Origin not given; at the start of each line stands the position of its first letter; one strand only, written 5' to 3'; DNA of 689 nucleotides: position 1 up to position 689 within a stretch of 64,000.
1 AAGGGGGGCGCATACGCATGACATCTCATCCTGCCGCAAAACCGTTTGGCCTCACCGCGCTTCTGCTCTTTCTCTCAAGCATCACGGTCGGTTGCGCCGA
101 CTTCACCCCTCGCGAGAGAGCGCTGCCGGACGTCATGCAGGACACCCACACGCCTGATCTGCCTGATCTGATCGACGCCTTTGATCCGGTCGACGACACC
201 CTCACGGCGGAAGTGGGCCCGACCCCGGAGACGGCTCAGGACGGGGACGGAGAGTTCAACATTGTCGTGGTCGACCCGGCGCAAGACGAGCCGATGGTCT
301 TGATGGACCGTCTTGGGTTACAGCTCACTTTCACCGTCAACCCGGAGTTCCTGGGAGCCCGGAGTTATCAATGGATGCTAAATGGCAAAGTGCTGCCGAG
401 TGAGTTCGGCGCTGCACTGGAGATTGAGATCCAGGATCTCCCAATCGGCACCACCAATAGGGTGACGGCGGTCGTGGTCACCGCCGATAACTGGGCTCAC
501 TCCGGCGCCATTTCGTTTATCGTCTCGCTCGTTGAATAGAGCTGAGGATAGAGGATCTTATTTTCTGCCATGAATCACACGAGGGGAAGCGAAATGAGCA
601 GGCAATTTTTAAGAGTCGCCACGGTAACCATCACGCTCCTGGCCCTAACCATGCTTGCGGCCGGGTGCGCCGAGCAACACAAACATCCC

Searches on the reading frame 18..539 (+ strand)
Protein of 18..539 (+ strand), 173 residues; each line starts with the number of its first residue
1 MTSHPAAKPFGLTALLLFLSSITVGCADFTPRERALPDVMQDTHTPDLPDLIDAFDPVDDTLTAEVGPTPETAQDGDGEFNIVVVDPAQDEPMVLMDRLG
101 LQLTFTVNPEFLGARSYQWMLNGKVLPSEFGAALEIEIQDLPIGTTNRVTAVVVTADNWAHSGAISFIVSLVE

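Call 22: find_encoding_contigs(protein=window:18-539:+, flank=10000, max_places=10)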
Protein window:18-539:+ (173 aa): 2 contigs read that carry it; 2 places shown.
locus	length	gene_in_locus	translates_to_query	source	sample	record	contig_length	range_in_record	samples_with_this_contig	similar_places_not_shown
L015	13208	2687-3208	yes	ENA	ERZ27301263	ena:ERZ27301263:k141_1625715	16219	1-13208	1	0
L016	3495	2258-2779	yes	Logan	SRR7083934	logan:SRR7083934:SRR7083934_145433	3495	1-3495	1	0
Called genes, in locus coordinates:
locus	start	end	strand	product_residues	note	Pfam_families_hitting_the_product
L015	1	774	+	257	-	?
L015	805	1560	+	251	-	PF03740:PdxJ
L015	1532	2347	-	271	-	PF00583:Acetyltransf_1, PF13527:Acetyltransf_9 (weak), PF12746:GNAT_acetyltran, PF08445:FR47, PF13508:Acetyltransf_7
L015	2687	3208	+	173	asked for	-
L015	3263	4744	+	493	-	-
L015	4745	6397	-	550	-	PF01642:MM_CoA_mutase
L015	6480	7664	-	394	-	PF00155:Aminotran_1_2, PF00266:Aminotran_5 (weak)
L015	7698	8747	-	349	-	PF08240:ADH_N, PF00107:ADH_zinc_N, PF13602:ADH_zinc_N_2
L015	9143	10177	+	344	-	PF00691:OmpA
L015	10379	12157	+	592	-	PF24681:Kelch_KLHDC2_KLHL20_DRC7 (faint), PF13418:Beta-prop_TYW4 (faint)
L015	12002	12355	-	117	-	-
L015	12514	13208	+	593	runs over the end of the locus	PF13809:Tubulin_2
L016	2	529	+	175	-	?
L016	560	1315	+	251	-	PF03740:PdxJ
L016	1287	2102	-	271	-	PF00583:Acetyltransf_1, PF13527:Acetyltransf_9 (weak), PF12746:GNAT_acetyltran, PF08445:FR47, PF13508:Acetyltransf_7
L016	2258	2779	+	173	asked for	-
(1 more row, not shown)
